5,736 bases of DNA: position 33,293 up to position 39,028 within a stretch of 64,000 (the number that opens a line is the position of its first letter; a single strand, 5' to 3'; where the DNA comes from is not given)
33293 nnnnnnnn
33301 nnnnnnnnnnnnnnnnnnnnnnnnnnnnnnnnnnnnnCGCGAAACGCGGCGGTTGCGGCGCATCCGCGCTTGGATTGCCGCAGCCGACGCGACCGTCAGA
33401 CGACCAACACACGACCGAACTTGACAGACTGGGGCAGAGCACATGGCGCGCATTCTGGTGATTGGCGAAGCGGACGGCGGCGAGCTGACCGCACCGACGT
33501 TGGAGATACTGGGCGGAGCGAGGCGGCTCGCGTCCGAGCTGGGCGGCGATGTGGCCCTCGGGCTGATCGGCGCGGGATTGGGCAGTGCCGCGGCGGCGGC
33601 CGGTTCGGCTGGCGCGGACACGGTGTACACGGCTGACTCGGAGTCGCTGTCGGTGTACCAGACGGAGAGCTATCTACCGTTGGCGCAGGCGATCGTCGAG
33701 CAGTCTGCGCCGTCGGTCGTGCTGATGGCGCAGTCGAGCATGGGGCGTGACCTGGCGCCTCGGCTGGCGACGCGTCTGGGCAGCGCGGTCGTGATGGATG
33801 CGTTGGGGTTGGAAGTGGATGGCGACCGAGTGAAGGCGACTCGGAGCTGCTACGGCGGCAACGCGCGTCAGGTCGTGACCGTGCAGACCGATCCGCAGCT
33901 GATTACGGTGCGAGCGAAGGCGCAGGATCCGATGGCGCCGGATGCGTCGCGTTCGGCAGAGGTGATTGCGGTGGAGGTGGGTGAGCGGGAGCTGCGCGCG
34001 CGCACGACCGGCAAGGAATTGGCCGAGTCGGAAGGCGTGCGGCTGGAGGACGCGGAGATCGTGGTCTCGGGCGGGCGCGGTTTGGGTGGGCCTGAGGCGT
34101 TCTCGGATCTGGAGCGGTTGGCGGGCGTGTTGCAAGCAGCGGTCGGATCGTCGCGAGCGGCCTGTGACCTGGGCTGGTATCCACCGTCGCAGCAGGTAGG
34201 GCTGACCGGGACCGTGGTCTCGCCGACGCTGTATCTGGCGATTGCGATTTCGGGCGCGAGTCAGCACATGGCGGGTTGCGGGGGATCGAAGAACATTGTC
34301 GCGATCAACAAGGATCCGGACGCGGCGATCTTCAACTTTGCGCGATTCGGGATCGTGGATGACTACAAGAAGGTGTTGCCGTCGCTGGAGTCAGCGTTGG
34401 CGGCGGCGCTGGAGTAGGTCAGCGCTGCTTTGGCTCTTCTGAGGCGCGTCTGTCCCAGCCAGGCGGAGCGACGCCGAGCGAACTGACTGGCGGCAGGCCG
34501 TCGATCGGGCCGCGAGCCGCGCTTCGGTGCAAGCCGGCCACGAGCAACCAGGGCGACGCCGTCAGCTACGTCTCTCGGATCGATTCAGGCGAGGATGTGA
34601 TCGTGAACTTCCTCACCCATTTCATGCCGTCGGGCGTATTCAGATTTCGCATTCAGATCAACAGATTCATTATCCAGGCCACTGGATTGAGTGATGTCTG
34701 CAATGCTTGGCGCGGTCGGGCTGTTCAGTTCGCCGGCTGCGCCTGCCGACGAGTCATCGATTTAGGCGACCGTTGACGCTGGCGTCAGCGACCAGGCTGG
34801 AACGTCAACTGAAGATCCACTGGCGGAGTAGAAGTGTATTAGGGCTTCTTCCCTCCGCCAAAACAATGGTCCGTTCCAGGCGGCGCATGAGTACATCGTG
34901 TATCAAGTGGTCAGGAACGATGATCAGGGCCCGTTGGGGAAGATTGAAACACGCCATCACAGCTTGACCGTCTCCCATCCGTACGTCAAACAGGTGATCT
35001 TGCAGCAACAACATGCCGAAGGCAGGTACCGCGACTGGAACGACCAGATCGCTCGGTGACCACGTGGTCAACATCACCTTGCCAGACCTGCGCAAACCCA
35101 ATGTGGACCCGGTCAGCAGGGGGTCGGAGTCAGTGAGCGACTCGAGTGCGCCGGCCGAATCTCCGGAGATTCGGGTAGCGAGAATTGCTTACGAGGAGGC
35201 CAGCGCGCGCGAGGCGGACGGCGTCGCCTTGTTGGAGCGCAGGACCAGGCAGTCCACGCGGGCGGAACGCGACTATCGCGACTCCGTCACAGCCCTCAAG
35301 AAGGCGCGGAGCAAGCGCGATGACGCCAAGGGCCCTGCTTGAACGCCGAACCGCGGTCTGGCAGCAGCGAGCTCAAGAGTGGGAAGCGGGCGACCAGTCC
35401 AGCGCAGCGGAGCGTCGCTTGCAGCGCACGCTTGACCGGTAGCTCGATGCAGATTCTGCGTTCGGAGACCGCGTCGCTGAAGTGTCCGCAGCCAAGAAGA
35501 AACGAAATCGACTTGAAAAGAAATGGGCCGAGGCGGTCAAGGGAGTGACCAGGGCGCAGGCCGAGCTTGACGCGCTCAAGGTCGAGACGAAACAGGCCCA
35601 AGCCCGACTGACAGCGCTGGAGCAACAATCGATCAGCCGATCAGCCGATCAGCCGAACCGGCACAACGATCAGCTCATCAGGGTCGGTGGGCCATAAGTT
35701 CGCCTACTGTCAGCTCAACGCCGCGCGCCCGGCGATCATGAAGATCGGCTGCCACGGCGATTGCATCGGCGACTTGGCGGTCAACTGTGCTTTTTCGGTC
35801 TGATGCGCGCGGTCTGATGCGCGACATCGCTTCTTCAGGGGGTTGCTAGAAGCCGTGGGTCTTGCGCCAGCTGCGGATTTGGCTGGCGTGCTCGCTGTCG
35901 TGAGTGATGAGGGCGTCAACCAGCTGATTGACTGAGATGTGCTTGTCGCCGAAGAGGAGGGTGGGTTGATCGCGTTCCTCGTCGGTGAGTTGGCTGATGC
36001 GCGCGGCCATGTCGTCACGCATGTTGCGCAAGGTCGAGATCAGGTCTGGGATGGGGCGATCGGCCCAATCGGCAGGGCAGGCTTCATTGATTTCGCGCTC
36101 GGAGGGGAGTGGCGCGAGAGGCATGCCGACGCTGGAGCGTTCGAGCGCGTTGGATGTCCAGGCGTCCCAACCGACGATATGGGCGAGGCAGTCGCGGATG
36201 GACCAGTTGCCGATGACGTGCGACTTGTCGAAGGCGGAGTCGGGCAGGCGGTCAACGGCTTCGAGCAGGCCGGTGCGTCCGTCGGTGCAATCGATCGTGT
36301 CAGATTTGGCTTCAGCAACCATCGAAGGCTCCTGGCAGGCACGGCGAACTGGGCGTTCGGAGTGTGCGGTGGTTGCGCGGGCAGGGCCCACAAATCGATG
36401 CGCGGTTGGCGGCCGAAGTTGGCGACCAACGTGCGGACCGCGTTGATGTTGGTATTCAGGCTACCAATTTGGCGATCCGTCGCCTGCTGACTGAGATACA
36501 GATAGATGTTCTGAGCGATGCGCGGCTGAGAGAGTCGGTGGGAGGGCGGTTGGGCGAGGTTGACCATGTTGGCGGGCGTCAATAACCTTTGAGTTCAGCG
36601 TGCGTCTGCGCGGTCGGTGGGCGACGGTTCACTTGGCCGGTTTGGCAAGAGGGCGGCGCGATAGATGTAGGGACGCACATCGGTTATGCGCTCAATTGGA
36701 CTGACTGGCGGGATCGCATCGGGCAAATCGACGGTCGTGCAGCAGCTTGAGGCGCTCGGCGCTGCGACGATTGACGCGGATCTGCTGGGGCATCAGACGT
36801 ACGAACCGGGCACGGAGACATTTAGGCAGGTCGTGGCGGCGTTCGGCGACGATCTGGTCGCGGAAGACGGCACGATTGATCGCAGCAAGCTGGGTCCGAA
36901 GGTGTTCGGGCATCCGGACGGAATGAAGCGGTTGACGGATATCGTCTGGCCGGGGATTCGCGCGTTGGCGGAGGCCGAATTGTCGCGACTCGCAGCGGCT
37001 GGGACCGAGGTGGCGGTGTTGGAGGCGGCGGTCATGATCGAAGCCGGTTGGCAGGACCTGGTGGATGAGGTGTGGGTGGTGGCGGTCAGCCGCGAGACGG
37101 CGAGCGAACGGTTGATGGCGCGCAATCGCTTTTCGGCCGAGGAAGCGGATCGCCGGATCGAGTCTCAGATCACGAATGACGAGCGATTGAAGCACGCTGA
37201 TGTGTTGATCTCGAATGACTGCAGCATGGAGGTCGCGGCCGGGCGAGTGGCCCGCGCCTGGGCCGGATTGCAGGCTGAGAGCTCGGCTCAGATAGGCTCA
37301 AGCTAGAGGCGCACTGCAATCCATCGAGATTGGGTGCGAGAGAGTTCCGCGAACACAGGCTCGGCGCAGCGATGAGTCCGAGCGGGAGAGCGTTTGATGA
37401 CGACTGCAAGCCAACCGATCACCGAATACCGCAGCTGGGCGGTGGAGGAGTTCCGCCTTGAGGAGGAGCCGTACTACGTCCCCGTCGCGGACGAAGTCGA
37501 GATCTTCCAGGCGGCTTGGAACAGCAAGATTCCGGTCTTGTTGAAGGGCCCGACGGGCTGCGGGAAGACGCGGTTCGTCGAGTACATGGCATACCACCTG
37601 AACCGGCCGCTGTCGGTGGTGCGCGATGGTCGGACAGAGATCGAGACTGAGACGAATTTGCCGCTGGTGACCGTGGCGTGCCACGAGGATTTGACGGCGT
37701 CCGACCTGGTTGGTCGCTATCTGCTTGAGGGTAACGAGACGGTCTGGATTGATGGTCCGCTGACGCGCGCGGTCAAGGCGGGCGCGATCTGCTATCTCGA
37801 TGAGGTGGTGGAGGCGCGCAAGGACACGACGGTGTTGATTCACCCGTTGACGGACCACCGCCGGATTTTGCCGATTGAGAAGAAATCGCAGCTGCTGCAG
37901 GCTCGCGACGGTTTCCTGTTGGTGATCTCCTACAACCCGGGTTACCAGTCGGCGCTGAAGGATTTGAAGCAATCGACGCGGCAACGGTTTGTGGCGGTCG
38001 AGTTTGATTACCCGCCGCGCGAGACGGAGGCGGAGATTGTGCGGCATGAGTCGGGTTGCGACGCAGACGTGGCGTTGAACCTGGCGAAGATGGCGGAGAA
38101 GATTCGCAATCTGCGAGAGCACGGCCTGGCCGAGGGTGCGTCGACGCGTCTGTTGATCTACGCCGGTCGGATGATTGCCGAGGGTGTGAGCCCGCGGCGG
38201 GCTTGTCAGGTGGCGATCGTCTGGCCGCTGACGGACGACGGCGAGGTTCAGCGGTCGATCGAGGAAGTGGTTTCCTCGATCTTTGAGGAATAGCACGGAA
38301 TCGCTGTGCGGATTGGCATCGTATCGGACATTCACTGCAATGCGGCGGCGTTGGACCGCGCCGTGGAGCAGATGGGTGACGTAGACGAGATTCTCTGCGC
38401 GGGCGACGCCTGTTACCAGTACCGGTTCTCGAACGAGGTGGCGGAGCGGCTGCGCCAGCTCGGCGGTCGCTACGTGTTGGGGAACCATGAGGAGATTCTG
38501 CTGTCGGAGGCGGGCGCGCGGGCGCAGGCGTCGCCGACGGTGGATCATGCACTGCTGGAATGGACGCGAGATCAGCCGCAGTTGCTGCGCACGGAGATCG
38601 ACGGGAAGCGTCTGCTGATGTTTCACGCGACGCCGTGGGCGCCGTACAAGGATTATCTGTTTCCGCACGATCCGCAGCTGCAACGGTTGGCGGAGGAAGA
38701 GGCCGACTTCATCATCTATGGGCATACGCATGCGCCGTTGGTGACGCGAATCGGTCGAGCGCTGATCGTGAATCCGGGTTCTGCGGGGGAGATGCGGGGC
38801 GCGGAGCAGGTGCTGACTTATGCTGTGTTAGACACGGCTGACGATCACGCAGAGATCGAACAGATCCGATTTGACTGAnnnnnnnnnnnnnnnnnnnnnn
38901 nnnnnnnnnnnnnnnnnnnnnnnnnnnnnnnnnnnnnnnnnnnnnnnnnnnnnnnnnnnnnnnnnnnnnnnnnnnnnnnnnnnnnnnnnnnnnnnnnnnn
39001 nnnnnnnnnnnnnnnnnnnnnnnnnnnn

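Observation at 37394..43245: CbbQ/NorQ-type MoxR ATPase - metallophosphoesterase - giant CbbO/NorD-like VWA protein cassette with no obvious client enzyme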

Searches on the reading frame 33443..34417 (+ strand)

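Call 12: search_protein_families(library=pfam, proteins=[window:33443-34417:+], max_evalue=0.001)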
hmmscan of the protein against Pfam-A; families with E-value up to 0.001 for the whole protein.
window:33443-34417:+ (324 aa): 2 families
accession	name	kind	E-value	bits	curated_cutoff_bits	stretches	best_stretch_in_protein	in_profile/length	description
PF01012.27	ETF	-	8.1e-40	137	26.7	1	5-179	2-178/181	Electron transfer flavoprotein domain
PF00766.25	ETF_alpha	-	6.2e-30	103.5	27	1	201-279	2-80/81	Electron transfer flavoprotein FAD-binding domain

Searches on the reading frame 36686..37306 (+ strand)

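Call 8: search_protein_families(library=pfam, proteins=[window:36686-37306:+], max_evalue=0.01)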
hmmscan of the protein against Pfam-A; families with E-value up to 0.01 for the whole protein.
window:36686-37306:+ (206 aa): 1 family
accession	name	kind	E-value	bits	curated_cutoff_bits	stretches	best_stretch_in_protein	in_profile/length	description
PF01121.26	CoaE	-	6.4e-48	163.2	27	1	4-181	3-178/180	Dephospho-CoA kinase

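Call 9: search_protein_families(library=ncbifam, proteins=[window:36686-37306:+], max_evalue=0.01)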
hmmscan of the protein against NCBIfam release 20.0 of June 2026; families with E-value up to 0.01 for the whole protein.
window:36686-37306:+ (206 aa): 4 families
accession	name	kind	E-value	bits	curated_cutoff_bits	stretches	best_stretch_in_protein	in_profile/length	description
TIGR00152.1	TIGR00152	equivalog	9.3e-45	152.8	65.55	1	4-182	2-180/188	dephospho-CoA kinase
NF002879.0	PRK03333.1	equivalog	1.9e-41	142.4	215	1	1-193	1-191/395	dephospho-CoA kinase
NF006743.0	PRK09270.1-2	equivalog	0.00016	20.8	227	0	123-155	152-187/217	nucleoside/nucleotide kinase family protein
TIGR02322.1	phosphon_PhnN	equivalog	0.003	17.3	156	1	130-189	115-173/179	phosphonate metabolism protein/1,5-bisphosphokinase (PRPP-forming) PhnN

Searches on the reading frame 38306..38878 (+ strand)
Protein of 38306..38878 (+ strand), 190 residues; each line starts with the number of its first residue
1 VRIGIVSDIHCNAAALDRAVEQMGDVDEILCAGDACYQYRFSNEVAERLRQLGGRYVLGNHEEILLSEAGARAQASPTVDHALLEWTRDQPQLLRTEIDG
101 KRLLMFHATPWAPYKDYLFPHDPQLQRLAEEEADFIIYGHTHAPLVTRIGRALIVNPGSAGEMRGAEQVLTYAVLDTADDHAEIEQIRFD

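Call 8: search_protein_families(library=pfam, proteins=[window:38306-38878:+], max_evalue=0.01)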
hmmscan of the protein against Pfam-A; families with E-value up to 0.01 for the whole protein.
window:38306-38878:+ (190 aa): 2 families
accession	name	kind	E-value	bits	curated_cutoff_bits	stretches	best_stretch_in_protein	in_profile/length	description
PF12850.12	Metallophos_2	-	1.8e-31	109.7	27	1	1-179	1-153/154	Calcineurin-like phosphoesterase superfamily domain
PF00149.33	Metallophos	-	1.6e-15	58.5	21.5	1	1-144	1-191/191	Calcineurin-like phosphoesterase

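Call 9: search_protein_families(library=ncbifam, proteins=[window:38306-38878:+], max_evalue=0.01)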
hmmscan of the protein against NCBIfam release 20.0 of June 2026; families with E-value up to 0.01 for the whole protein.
window:38306-38878:+ (190 aa): 4 families
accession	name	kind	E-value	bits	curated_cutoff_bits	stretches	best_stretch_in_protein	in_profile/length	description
TIGR00040.1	yfcE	subfamily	1.7e-17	63.9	56.25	1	1-182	1-155/158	YfcE family phosphodiesterase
NF006988.0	PRK09453.1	equivalog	1e-15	58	117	1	1-178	1-163/183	phosphodiesterase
TIGR03729.1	acc_ester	subfamily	0.0035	16.8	148.25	0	2-62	1-72/239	putative phosphoesterase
NF001204.0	PRK00166.1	equivalog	0.0076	15.6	176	0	5-108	5-121/276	symmetrical bis(5'-nucleosyl)-tetraphosphatase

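Call 10: search_protein_families(library=padloc, proteins=[window:38306-38878:+], max_evalue=0.01)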
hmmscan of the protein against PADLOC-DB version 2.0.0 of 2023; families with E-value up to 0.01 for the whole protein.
window:38306-38878:+ (190 aa): 1 family
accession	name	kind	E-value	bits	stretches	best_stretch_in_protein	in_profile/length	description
PDLC04908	PDC-S10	-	0.006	13.9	0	1-74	10-83/223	-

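Call 22: search_solved_structures(query=window:38306-38878:+, max_evalue=0.001)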
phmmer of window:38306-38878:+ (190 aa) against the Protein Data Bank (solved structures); distinct sequences matched with E-value up to 0.001: 6.
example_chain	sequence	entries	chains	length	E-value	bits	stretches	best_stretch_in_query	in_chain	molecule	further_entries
3rqz_A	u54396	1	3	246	1.1e-09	41.7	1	1-153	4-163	Metallophosphoesterase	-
3ck2_A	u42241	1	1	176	1e-06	32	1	91-185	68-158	Conserved uncharacterized protein (predicted phosphoesterase COG0622)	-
3qfm_A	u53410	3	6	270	4.4e-05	26.7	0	130-162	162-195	Putative uncharacterized protein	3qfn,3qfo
2ahd_A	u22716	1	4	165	0.00012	25.2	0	133-178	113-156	Phosphodiesterase MJ0936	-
1s3l_A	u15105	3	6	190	0.0002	24.5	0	133-178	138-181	Hypothetical protein MJ0936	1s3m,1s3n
1su1_A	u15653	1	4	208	0.00047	23.3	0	129-177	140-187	Hypothetical protein yfcE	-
